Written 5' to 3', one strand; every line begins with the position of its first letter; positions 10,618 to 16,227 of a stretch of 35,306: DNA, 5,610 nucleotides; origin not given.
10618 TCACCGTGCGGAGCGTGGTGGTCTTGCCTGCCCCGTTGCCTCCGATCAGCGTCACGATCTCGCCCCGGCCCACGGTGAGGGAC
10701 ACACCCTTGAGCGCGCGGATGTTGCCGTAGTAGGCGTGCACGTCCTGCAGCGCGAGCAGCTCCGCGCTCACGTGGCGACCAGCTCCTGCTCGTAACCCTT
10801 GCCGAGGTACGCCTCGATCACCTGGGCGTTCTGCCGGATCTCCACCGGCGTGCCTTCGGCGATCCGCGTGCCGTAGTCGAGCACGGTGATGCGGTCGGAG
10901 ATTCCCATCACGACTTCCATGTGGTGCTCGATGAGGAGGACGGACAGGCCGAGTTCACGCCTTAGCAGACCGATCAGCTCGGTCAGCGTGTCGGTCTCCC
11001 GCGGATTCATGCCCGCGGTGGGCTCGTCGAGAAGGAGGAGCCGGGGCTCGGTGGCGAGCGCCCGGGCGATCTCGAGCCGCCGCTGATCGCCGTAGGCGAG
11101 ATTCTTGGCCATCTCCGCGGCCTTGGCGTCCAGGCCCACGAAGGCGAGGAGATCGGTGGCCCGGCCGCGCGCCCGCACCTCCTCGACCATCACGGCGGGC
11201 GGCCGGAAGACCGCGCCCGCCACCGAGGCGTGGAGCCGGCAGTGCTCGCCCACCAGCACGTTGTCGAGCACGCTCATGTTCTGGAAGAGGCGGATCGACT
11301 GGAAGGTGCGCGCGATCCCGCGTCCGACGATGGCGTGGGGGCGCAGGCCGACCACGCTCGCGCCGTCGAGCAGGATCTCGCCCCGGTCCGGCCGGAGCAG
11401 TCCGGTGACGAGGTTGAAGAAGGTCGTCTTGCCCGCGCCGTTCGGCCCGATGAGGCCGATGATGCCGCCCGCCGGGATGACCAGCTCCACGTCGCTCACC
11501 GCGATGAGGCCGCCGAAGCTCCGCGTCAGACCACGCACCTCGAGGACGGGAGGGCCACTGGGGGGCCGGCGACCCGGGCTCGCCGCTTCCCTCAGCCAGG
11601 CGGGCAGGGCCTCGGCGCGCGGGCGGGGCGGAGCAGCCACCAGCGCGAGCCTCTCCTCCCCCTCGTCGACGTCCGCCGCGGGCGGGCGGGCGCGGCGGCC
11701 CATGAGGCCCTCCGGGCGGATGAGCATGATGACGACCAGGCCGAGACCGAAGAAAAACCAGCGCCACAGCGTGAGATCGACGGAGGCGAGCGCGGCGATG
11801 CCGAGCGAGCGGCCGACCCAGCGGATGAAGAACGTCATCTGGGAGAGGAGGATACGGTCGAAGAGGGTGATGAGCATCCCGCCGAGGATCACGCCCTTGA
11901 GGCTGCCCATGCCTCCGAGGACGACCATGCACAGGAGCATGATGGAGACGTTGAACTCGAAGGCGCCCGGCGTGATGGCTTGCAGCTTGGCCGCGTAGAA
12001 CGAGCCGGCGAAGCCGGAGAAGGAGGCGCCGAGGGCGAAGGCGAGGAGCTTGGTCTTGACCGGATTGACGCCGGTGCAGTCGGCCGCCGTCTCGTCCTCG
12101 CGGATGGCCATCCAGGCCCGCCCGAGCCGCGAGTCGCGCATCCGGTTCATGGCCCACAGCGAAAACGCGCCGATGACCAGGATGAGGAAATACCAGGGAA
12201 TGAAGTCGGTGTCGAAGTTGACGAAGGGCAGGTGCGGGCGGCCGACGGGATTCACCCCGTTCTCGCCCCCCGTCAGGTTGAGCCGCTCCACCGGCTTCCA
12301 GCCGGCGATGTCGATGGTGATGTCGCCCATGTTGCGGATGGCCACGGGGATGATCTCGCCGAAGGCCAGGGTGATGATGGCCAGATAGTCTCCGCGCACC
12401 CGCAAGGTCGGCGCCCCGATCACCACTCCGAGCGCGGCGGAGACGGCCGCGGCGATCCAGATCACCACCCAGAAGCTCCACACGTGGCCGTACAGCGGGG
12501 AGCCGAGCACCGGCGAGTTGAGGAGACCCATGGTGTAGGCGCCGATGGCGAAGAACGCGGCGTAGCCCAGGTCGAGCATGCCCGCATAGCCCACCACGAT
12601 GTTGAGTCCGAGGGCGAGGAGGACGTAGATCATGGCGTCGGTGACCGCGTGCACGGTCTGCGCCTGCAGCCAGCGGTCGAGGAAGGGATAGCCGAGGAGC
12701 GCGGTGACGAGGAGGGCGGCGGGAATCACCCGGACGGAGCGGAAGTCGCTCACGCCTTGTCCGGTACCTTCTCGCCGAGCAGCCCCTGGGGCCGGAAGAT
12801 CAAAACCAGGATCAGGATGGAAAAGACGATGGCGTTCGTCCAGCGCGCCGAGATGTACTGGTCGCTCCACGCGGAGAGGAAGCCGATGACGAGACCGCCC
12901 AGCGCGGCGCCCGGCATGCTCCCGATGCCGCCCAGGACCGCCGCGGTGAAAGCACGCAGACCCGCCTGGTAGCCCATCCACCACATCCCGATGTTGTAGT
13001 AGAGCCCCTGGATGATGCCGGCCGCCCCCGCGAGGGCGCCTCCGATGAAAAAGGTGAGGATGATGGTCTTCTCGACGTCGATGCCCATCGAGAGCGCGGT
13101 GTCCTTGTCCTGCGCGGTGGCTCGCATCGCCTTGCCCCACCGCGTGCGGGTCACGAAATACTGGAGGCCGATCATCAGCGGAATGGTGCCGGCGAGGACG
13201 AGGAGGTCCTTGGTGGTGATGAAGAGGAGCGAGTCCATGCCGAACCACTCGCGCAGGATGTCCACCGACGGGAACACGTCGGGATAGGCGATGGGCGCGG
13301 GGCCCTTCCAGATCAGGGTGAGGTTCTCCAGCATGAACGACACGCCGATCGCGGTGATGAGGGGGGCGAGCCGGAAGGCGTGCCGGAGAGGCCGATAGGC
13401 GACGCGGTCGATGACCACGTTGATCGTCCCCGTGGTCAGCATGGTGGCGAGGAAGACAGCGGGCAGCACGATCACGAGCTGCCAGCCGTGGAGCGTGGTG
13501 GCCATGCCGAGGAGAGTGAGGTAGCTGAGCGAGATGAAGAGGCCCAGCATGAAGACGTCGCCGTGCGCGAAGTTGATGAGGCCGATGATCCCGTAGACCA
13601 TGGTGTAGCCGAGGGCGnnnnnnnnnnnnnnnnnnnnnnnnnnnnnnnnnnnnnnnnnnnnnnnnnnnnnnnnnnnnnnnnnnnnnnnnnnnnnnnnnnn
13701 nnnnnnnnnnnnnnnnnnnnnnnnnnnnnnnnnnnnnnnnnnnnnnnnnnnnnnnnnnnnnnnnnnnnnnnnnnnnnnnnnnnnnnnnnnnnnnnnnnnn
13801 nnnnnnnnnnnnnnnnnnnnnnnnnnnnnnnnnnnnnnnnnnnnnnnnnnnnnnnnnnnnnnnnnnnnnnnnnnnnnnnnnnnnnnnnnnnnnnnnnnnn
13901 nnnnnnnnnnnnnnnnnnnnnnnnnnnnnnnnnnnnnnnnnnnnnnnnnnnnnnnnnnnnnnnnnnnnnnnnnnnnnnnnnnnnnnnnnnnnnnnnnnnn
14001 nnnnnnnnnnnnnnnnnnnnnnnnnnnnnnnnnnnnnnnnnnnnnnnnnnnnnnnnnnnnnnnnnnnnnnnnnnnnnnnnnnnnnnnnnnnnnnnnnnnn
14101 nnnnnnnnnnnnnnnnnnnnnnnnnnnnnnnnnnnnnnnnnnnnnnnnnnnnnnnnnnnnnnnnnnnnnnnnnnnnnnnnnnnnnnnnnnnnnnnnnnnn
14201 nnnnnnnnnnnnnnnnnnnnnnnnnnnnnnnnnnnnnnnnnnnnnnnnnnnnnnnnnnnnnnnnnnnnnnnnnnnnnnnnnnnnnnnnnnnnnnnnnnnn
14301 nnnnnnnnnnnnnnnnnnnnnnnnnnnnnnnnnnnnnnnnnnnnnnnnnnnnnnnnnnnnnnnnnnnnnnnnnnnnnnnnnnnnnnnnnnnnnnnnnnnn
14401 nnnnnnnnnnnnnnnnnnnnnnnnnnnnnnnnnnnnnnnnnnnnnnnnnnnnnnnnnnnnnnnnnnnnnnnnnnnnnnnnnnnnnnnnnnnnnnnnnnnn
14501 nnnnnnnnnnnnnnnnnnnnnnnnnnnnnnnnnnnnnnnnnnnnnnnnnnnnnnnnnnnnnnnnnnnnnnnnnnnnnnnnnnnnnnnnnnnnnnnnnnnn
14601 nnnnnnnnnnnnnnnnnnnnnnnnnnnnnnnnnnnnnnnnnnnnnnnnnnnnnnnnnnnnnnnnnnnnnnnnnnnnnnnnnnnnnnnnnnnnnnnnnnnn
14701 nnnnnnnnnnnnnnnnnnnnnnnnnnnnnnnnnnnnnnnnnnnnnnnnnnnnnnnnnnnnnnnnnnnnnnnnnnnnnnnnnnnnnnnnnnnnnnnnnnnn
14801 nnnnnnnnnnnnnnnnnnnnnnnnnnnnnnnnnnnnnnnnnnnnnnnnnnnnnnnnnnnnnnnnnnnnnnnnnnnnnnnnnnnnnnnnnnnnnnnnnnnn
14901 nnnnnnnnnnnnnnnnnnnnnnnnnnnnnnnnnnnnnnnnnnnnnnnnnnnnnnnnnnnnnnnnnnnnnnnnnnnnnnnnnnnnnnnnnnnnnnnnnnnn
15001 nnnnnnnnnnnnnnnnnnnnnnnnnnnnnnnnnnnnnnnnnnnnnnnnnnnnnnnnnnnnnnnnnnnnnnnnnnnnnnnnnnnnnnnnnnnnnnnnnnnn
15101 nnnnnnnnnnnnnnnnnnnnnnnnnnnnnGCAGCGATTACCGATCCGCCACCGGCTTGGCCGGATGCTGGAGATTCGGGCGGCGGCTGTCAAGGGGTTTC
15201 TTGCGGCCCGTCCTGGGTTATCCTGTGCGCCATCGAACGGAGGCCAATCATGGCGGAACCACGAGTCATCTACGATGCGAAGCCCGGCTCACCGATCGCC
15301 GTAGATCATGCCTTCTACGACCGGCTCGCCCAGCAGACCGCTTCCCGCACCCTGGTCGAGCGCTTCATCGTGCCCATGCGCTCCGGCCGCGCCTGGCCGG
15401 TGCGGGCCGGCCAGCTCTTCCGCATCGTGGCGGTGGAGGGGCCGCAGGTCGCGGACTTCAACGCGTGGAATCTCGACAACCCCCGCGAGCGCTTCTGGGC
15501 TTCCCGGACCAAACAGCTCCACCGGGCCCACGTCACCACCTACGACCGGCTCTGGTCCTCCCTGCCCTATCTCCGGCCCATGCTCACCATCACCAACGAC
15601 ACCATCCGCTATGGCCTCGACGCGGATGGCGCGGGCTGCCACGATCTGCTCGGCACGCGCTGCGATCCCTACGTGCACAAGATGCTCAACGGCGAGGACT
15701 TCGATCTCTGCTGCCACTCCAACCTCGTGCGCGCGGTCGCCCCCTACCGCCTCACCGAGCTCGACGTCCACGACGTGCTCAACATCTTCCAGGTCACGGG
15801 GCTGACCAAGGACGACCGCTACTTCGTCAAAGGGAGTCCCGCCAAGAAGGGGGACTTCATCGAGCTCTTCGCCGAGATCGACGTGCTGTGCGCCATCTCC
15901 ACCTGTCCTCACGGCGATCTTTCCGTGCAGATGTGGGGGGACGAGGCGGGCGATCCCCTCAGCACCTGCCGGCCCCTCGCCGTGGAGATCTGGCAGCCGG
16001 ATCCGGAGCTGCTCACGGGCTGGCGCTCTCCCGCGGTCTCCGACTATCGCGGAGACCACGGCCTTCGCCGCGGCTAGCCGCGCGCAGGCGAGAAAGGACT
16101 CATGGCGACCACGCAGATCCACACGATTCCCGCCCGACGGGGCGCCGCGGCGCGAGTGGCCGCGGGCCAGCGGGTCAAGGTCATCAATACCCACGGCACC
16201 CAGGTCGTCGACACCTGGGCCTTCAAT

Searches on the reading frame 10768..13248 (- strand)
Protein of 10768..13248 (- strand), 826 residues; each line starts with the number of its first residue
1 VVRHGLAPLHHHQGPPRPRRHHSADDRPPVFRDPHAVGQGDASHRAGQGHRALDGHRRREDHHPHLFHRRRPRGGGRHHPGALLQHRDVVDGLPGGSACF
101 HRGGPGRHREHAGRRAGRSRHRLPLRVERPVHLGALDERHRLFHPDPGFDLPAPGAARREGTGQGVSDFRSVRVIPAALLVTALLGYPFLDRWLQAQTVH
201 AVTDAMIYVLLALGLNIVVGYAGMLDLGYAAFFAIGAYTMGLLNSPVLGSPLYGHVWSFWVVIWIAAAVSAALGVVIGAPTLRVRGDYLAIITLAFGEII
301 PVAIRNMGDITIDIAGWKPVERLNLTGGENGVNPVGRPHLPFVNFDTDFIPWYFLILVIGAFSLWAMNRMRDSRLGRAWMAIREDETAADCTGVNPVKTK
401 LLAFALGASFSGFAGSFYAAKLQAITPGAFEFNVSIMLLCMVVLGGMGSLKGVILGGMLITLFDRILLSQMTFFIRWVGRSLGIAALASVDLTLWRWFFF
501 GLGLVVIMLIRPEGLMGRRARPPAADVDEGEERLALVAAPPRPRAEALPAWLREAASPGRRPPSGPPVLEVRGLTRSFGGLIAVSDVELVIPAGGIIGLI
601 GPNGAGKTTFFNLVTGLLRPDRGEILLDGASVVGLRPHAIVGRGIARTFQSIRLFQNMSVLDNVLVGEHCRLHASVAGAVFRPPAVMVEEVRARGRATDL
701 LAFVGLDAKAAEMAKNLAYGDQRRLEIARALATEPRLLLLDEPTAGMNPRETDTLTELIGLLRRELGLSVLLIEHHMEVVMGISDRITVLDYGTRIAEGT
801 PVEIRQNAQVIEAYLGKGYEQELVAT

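Call 67: search_protein_families(library=pfam, proteins=[window:10768-13248:-], max_evalue=0.0001)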
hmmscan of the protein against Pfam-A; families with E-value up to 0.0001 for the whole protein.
window:10768-13248:- (826 aa): 4 families
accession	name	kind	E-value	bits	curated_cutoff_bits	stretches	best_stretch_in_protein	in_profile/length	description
PF02653.21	BPD_transp_2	-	1.9e-43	149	26.8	1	201-473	5-252/269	Branched-chain amino acid transport system / permease component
PF00005.33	ABC_tran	-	3.2e-30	105.9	25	1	585-745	2-137/137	ABC transporter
PF12399.14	BCA_ABC_TP_C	-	2.5e-10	40.2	25.5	1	796-819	3-26/27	Branched-chain amino acid ATP-binding cassette transporter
PF13304.12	AAA_21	-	2.7e-06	28.1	27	0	596-620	1-25/304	AAA domain, putative AbiEii toxin, Type IV TA system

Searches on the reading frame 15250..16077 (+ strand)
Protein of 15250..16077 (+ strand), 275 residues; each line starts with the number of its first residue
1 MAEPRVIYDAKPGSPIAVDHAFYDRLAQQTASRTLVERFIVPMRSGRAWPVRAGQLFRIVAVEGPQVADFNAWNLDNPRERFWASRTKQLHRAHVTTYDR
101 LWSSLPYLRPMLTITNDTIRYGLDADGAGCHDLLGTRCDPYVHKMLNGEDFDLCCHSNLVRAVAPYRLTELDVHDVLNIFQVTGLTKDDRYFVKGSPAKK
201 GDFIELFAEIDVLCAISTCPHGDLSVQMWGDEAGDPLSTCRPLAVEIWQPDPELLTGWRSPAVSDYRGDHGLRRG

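Call 67: search_protein_families(library=pfam, proteins=[window:15250-16077:+], max_evalue=0.0001)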
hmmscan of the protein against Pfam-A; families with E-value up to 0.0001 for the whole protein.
window:15250-16077:+ (275 aa): 1 family
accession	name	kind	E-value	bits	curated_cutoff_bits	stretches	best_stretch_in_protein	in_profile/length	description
PF09347.15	DUF1989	-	1.7e-54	184.4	27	1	40-213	2-168/168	Domain of unknown function (DUF1989)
